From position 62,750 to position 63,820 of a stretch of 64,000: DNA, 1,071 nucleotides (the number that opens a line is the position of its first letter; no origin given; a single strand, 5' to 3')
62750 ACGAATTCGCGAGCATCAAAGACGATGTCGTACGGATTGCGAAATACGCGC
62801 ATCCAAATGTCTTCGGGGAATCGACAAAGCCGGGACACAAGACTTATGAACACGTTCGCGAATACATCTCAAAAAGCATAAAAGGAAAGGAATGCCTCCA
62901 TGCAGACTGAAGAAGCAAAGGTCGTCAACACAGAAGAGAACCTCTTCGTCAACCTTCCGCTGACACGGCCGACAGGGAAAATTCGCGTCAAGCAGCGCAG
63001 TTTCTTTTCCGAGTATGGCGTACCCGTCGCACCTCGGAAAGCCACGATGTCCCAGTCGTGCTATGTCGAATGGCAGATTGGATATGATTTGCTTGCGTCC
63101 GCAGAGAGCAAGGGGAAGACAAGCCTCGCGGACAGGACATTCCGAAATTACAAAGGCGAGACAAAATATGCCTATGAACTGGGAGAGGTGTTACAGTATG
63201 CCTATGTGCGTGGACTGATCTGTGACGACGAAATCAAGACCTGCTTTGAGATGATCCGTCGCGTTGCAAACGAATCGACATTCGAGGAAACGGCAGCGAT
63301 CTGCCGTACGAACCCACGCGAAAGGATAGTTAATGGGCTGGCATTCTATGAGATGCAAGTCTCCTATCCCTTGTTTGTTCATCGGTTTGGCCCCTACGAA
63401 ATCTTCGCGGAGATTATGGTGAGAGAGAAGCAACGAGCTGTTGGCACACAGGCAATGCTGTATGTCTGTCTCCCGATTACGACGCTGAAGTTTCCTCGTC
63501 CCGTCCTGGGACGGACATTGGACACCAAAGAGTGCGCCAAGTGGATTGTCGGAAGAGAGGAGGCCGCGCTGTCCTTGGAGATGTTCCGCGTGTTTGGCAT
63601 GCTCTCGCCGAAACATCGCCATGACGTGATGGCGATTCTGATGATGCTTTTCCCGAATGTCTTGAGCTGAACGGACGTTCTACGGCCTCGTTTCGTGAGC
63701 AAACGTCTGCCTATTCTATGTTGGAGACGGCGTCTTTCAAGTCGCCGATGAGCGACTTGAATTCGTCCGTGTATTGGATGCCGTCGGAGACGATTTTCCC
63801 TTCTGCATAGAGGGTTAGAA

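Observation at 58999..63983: ~4.8-kb mosaic island next to cysE bounded by ~100-bp direct repeats of a bidirectional promoter cassette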

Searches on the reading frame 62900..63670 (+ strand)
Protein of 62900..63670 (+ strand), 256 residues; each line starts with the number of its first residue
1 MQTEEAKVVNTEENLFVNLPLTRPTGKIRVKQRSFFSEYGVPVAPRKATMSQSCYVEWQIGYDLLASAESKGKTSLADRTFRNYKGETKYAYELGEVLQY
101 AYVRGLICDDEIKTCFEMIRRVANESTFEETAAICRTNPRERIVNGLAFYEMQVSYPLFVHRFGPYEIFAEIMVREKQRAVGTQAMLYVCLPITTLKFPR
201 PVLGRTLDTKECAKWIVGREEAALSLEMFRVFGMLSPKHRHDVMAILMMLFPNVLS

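Call 9: find_encoding_contigs(protein=window:62900-63670:+, flank=10000, max_places=10)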
Protein window:62900-63670:+ (256 aa): 23 contigs read that carry it; 10 places shown.
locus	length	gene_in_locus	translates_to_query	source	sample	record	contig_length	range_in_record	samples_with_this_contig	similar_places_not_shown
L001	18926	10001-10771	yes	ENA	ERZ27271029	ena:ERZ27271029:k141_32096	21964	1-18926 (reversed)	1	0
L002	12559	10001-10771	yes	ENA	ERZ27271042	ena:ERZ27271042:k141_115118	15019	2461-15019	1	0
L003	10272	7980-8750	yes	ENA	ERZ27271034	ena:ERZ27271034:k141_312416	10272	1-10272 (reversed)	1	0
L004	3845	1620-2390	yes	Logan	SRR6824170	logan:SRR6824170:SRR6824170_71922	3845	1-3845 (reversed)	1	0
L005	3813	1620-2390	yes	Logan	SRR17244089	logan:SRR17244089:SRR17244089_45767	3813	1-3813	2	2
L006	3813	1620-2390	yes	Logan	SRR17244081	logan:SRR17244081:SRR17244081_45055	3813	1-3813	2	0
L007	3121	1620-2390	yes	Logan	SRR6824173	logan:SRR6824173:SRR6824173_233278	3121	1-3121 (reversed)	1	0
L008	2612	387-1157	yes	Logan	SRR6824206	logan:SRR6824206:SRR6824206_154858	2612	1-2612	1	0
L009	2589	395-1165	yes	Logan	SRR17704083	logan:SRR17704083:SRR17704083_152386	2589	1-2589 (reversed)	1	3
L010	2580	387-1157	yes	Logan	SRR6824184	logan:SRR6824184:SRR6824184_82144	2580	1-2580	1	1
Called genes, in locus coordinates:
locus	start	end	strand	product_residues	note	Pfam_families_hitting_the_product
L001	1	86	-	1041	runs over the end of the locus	?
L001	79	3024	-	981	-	PF12705:PDDEXK_1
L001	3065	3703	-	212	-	PF00702:Hydrolase, PF08282:Hydrolase_3 (faint), PF12710:HAD, PF13419:HAD_2, PF13242:Hydrolase_like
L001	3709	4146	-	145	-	PF01842:ACT, PF13291:ACT_4 (faint), PF19571:ACT_8, PF22629:ACT_AHAS_ss (faint), PF01842:ACT (weak)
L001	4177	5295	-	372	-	PF01926:MMR_HSR1, PF02421:FeoB_N, PF06071:YchF-GTPase_C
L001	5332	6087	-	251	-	PF00132:Hexapep (faint)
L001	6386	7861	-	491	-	PF02661:Fic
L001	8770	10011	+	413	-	-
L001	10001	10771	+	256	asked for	PF09522:RE_R_Pab1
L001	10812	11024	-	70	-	-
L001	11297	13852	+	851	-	-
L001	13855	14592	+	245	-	-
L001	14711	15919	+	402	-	PF13377:Peripla_BP_3, PF12833:HTH_18, PF00165:HTH_AraC (weak)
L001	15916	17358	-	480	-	PF01946:Thi4 (weak), PF00890:FAD_binding_2 (weak), PF01134:GIDA (weak), PF01266:DAO (weak), PF03486:HI0933_like (weak), PF07992:Pyr_redox_2, PF12831:FAD_oxidored, PF13450:NAD_binding_8 (weak)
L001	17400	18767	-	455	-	-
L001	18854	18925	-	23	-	?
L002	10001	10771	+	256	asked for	PF09522:RE_R_Pab1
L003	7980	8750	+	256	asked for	PF09522:RE_R_Pab1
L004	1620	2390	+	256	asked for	PF09522:RE_R_Pab1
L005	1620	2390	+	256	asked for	PF09522:RE_R_Pab1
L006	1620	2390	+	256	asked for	PF09522:RE_R_Pab1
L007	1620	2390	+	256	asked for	PF09522:RE_R_Pab1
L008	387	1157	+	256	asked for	PF09522:RE_R_Pab1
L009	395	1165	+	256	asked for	PF09522:RE_R_Pab1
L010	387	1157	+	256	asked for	PF09522:RE_R_Pab1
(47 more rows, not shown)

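Call 10: search_protein_families(library=pfam, proteins=[window:62900-63670:+], max_evalue=0.01)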
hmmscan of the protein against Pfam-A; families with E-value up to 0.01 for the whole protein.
window:62900-63670:+ (256 aa): 1 family
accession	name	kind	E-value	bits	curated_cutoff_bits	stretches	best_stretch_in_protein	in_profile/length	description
PF09522.15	RE_R_Pab1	-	7.1e-37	126.6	25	1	134-248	3-117/119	R.Pab1 restriction endonuclease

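Call 47: search_protein_families(library=pfam, proteins=[L001:11297-13852:+, L001:13855-14592:+, L001:17400-18767:-, L112:3016-4422:+, L108:535-1194:+], max_evalue=0.01)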
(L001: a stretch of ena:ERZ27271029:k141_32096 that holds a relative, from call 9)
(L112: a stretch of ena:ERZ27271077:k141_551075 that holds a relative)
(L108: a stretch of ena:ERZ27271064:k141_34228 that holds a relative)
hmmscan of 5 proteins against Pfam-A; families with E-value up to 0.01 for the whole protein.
L001:11297-13852:+ (851 aa): 0 families

L001:13855-14592:+ (245 aa): 1 family
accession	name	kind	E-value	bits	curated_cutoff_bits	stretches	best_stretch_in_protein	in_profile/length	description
PF08281.18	Sigma70_r4_2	-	0.0038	17.3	25.7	0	187-204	4-21/54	Sigma-70, region 4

L001:17400-18767:- (455 aa): 2 families
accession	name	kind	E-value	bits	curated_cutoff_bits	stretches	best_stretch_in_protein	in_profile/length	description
PF13432.12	TPR_16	-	0.00015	22.6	32.7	1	197-246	16-65/65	Tetratricopeptide repeat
PF07719.23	TPR_2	-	0.00081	19.8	27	0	214-245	3-34/34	Tetratricopeptide repeat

L112:3016-4422:+ (469 aa): 1 family
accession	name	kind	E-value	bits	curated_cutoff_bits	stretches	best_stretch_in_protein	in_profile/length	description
PF05593.20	RHS_repeat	-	1.4e-11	44.9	22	1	328-354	1-27/38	RHS Repeat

L108:535-1194:+ (219 aa): 0 families

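Call 50: find_homologous_proteins(query=window:62900-63670:+, max_evalue=1e-10)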
Query window:62900-63670:+ (256 aa): 271 proteins with E <= 1e-10 among 487 candidates; the best 120 are listed.
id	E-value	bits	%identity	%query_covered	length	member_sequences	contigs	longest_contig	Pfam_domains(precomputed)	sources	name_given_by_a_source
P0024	9.8e-151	518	90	100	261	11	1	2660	PF09522.16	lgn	-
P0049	5.4e-135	467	81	100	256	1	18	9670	PF09522.16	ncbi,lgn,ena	-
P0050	1.4e-124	433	74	99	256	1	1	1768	PF09522.16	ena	-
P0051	1.9e-123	429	73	100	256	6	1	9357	PF09522.16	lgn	-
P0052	1.4e-122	426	74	98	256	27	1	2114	PF09522.16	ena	-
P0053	6.5e-121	420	70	99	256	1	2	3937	PF09522.16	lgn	-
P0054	6.9e-120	417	71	100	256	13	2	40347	PF09522.16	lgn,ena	-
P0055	9.3e-120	417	71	99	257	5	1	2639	PF09522.16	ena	-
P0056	1.8e-119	416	71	100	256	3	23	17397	PF09522.16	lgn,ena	-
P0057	1.8e-119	416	72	100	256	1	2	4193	PF09522.16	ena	-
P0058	5.7e-119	414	72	99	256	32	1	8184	PF09522.16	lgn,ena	-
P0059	6.1e-119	414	74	98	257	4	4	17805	PF09522.16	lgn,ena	-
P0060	3.9e-118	411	73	98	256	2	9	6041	PF09522.16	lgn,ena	-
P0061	5.9e-118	411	72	100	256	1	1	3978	PF09522.16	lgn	-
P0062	2.4e-117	409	69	99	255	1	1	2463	PF09522.16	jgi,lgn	-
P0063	2.5e-117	409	70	100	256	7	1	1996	PF09522.16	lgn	-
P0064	3.2e-117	408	69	99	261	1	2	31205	PF09522.16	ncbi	-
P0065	3.7e-117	408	72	99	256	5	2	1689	PF09522.16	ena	-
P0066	8.6e-117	407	69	100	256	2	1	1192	PF09522.16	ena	-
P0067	1.1e-116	407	71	100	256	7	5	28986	PF09522.16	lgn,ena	-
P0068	1.6e-116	406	71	98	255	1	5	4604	PF09522.16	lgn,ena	-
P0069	2.0e-116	406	69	99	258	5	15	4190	PF09522.16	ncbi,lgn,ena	-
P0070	4.2e-116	405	70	99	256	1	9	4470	PF09522.16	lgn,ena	-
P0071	3.7e-115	402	71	98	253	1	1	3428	PF09522.16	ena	-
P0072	8.6e-115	400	67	99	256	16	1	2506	PF09522.16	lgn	-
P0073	1.8e-114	399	71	98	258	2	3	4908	PF09522.16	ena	-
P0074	2.2e-114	399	68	100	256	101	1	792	PF09522.16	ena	-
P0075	1.0e-113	397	70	100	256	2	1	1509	PF09522.16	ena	-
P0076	3.2e-113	395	68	100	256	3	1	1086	PF09522.16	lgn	-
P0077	4.1e-113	395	68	99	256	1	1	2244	PF09522.16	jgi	-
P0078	7.1e-113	394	68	99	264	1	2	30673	PF09522.16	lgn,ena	-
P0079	4.0e-112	392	68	99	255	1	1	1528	PF09522.16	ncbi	-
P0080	4.6e-111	388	69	98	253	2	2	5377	PF09522.16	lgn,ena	-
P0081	1.4e-110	387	66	99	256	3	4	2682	PF09522.16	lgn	-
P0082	4.6e-110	385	67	98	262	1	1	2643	PF09522.16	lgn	-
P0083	6.4e-109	381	68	99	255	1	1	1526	PF09522.16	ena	-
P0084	1.7e-108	380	67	98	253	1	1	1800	PF09522.16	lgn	-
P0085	4.6e-108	378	68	98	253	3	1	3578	PF09522.16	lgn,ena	-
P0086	7.0e-107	375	66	100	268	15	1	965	PF09522.16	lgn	-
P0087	6.0e-106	371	68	91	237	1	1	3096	PF09522.16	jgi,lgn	-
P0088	7.9e-106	371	65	97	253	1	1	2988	PF09522.16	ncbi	-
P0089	2.9e-105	369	69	91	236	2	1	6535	PF09522.16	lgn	-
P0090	3.4e-105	369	66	100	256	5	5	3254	PF09522.16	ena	-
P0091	5.4e-105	368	64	99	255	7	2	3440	PF09522.16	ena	-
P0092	1.5e-104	367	63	98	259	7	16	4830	PF09522.16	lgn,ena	-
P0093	7.1e-104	365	66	100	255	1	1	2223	PF09522.16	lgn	-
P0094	8.1e-104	365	68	91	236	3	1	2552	PF09522.16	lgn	-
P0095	8.6e-104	364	63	99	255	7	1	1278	PF09522.16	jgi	jgi:hypothetical protein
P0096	1.3e-103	364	63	100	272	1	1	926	PF09522.16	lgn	-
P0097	1.3e-103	364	63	98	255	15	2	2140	PF09522.16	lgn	-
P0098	2.6e-103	363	65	99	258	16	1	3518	PF09522.16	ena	-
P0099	8.8e-103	361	63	98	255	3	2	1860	PF09522.16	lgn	-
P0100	5.4e-102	359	68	91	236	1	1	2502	PF09522.16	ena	-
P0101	1.1e-101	357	64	98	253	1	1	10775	PF09522.16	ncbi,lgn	-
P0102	5.8e-101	355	64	98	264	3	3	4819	PF09522.16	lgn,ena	-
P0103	6.6e-99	348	60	100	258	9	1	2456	PF09522.16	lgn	-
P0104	7.2e-99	348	62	96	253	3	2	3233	PF09522.16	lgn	-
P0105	4.2e-98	346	60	98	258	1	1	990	PF09522.16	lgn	-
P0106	4.7e-98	346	60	100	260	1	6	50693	PF09522.16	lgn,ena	-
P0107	6.1e-98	345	61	99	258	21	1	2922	PF09522.16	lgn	-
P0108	9.4e-97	341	60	100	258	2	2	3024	PF09522.16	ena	-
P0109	1.1e-96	341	59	100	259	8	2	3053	PF09522.16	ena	-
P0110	1.4e-96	341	59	99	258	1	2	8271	PF09522.16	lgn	-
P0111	1.4e-96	341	59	99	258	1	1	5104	PF09522.16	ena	-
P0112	2.0e-96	340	60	96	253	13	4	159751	PF09522.16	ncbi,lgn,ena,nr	ncbi:MAG: R.Pab1 family restriction endonuclease [Alphaproteobacteria bacterium]|nr:R.Pab1 family re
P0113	2.2e-96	340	60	100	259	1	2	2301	PF09522.16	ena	-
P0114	3.4e-96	340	59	99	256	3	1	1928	PF09522.16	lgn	-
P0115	5.8e-96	339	61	98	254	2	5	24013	PF09522.16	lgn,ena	-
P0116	5.8e-96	339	59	97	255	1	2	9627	PF09522.16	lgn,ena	-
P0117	7.2e-96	338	60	98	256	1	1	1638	PF09522.16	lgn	-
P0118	1.1e-95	338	60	100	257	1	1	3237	PF09522.16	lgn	-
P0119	2.0e-95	337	59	99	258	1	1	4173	PF09522.16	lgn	-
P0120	2.2e-95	337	60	98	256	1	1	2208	PF09522.16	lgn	-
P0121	4.9e-95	336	60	99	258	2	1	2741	PF09522.16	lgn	-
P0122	5.5e-95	336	59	99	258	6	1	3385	PF09522.16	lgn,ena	-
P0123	8.9e-95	335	57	100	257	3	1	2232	PF09522.16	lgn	-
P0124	1.1e-94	335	60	98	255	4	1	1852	PF09522.16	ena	-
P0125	1.3e-94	334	59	100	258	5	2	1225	PF09522.16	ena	-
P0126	2.4e-94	333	60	96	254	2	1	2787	PF09522.16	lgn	-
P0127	4.6e-94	333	60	96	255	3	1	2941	PF09522.16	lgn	-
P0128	7.3e-94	332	59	99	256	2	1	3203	PF09522.16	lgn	-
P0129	1.3e-93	331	59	96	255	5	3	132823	PF09522.16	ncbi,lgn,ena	-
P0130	3.3e-93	330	58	98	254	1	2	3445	PF09522.16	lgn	-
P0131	8.6e-93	328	58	97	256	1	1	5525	PF09522.16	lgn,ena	-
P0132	3.6e-92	326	58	97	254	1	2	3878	PF09522.16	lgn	-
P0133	7.6e-92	325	58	99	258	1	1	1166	PF09522.16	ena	-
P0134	9.3e-92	325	58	98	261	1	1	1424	PF09522.16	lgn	-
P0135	1.2e-91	325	58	99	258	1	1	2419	PF09522.16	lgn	-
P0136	2.0e-91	324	60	98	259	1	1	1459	PF09522.16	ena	-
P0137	3.2e-91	323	57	99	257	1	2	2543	PF09522.16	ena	-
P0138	3.2e-91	323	57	99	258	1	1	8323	PF09522.16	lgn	-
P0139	3.6e-91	323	57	99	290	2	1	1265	PF09522.16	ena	-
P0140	4.9e-91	323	55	99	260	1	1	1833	PF09522.16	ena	-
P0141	6.7e-91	322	57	100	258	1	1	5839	PF09522.16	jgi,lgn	-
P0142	9.8e-91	322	55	98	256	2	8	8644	PF09522.16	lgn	-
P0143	1.0e-90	322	57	97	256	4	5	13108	PF09522.16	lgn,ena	-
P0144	7.0e-90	319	56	99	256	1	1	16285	PF09522.16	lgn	-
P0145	1.3e-89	318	60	97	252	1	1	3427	PF09522.16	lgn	-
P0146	9.3e-89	315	56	98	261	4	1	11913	PF09522.16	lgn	-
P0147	2.2e-88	314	55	98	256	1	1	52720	PF09522.16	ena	-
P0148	2.6e-88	314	55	99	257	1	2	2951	PF09522.16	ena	-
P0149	2.9e-88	314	58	98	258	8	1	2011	PF09522.16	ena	-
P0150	4.1e-88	313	57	100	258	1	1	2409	PF09522.16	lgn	-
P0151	1.2e-87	312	56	97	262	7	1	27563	PF09522.16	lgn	-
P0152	1.3e-87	311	56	98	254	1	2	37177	PF09522.16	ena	-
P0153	3.8e-87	310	54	97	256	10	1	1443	PF09522.16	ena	-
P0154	1.1e-86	308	56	99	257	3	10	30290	PF09522.16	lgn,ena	-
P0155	2.5e-86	307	65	80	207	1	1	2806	PF09522.16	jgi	-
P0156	5.1e-86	306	56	98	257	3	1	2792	PF09522.16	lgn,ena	-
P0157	6.0e-86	306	53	98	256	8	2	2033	PF09522.16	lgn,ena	-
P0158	6.1e-86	306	54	98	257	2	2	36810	PF09522.16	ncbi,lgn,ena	-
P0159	1.3e-85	305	54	98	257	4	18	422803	PF09522.16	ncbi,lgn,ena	-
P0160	2.0e-85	304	53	98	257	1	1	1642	PF09522.16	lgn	-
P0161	2.7e-85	304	56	97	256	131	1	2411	PF09522.16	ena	-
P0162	5.8e-85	303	55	97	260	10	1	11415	PF09522.16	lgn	-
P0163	1.2e-84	302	56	97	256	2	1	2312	PF09522.16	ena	-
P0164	3.1e-84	300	54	99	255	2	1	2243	PF09522.16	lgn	-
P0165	3.3e-84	300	58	98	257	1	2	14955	PF09522.16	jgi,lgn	jgi:hypothetical protein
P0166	5.3e-84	300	53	99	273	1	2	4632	PF09522.16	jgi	-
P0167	7.2e-83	296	54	98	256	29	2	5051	PF09522.16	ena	-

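Call 51: find_encoding_contigs(protein=P0049, flank=6000, max_places=8)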
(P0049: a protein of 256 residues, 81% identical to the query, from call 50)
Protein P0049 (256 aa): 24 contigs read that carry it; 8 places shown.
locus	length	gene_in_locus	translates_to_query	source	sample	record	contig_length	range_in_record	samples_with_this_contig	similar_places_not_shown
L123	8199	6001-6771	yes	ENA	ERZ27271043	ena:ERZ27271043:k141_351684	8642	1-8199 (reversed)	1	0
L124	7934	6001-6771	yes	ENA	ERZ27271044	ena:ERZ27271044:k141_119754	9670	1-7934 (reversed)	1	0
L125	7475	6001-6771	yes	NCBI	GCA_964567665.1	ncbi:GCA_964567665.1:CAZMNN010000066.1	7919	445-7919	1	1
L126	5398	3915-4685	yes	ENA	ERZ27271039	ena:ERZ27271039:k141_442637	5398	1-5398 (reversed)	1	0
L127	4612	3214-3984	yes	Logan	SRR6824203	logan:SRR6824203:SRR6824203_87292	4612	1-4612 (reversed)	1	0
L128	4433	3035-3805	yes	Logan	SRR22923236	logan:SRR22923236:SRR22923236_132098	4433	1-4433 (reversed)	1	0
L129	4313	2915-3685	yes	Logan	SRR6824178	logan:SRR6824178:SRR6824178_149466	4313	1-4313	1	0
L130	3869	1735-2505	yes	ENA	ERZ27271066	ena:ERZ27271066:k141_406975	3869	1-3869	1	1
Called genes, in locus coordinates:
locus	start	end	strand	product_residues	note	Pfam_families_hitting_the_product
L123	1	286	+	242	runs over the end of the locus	?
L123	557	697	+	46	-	-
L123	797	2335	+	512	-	PF02838:Glyco_hydro_20b, PF00728:Glyco_hydro_20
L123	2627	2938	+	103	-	-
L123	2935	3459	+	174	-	-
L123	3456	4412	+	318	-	-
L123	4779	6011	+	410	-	-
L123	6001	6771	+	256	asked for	PF09522:RE_R_Pab1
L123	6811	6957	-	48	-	-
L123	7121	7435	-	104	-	-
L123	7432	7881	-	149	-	-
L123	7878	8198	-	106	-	?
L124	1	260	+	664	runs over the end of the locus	?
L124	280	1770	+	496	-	PF02321:OEP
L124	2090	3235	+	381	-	-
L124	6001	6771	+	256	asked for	PF09522:RE_R_Pab1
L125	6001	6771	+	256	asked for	PF09522:RE_R_Pab1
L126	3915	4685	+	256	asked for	PF09522:RE_R_Pab1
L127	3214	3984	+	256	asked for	PF09522:RE_R_Pab1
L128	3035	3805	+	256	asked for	PF09522:RE_R_Pab1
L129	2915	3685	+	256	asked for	PF09522:RE_R_Pab1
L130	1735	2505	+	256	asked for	PF09522:RE_R_Pab1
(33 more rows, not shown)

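Call 56: find_encoding_contigs(protein=P0056, flank=5000, max_places=6)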
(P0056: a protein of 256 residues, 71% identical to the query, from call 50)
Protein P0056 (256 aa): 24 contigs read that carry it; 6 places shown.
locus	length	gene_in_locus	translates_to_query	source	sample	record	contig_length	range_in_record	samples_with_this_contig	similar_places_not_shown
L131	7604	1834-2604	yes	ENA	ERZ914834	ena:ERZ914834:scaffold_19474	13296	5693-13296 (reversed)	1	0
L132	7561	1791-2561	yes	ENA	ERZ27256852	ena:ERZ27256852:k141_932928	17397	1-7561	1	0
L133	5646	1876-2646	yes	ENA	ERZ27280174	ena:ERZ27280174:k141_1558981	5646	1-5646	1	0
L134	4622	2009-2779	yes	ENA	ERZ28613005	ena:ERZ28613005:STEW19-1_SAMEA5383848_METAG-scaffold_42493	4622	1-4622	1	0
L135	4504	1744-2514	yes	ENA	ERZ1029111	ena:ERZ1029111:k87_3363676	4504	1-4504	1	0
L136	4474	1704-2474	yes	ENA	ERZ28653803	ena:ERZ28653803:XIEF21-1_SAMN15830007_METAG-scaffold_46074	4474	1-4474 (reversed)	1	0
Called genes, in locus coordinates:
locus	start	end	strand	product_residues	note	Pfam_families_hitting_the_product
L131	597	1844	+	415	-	-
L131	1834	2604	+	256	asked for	PF09522:RE_R_Pab1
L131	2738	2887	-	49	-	-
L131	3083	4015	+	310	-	PF00892:EamA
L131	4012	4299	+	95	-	-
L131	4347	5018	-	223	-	-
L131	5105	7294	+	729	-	PF02518:HATPase_c, PF00204:DNA_gyraseB, PF01751:Toprim, PF00986:DNA_gyraseB_C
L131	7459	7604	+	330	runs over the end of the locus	PF08245:Mur_ligase_M, PF02875:Mur_ligase_C (weak)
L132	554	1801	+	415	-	-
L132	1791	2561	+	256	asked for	PF09522:RE_R_Pab1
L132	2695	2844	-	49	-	-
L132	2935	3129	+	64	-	-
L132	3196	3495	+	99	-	-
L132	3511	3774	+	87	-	-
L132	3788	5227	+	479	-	PF00589:Phage_integrase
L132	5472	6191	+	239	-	-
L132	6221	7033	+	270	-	-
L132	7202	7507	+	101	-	PF12728:HTH_17 (weak)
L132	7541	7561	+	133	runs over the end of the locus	-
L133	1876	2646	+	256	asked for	PF09522:RE_R_Pab1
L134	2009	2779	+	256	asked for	PF09522:RE_R_Pab1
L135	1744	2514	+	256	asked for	PF09522:RE_R_Pab1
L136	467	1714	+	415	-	-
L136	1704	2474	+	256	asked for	PF09522:RE_R_Pab1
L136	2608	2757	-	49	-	-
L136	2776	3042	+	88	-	-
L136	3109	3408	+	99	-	-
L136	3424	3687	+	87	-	-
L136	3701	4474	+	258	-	?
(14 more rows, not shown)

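Call 57: find_encoding_contigs(protein=P0054, flank=5000, max_places=4)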
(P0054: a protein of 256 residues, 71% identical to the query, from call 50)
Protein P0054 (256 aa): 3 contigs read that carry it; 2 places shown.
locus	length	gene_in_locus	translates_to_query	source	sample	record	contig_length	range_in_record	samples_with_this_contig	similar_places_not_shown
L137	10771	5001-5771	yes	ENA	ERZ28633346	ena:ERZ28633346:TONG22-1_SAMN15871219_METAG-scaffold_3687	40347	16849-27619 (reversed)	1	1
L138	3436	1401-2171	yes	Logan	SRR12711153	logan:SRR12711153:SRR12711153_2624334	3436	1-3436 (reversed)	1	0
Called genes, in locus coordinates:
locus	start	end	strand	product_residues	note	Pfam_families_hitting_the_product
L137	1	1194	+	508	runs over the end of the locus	-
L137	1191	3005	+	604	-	PF00456:Transketolase_N (faint), PF13292:DXP_synthase_N, PF02775:TPP_enzyme_C (faint), PF02780:Transketolase_C (faint), PF02779:Transket_pyr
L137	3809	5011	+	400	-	-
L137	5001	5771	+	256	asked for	PF09522:RE_R_Pab1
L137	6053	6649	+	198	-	-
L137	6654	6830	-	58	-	-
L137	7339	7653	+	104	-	PF04221:RelB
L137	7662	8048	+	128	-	PF01850:PIN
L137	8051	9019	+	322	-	PF00892:EamA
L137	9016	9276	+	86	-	-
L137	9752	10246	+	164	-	-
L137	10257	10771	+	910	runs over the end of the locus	-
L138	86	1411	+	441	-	-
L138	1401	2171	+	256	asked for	PF09522:RE_R_Pab1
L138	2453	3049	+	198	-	-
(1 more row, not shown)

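Call 66: search_solved_structures(query=window:62900-63670:+, max_evalue=0.001)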
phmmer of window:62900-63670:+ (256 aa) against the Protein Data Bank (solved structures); distinct sequences matched with E-value up to 0.001: 5.
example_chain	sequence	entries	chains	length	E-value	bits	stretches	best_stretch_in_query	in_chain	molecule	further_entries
7cfa_A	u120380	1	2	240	5.7e-46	160.3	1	17-250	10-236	R.Pab1 family restriction endonuclease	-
2dvy_A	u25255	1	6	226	1.5e-20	77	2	84-249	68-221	Restriction endonuclease PabI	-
3waz_A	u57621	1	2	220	1.4e-19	73.9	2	84-249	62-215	Putative uncharacterized protein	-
6l2n_A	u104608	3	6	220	3.9e-19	72.4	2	87-249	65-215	RE_R_Pab1 domain-containing protein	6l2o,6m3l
5iff_A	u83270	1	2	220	8.6e-19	71.3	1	84-249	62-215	Uncharacterized protein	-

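Call 67: search_protein_families(library=ncbifam, proteins=[window:62900-63670:+, L001:11297-13852:+], max_evalue=0.01)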
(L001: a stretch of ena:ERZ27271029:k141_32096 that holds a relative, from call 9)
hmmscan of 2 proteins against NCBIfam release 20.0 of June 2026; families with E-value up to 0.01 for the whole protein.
window:62900-63670:+ (256 aa): 0 families

L001:11297-13852:+ (851 aa): 0 families
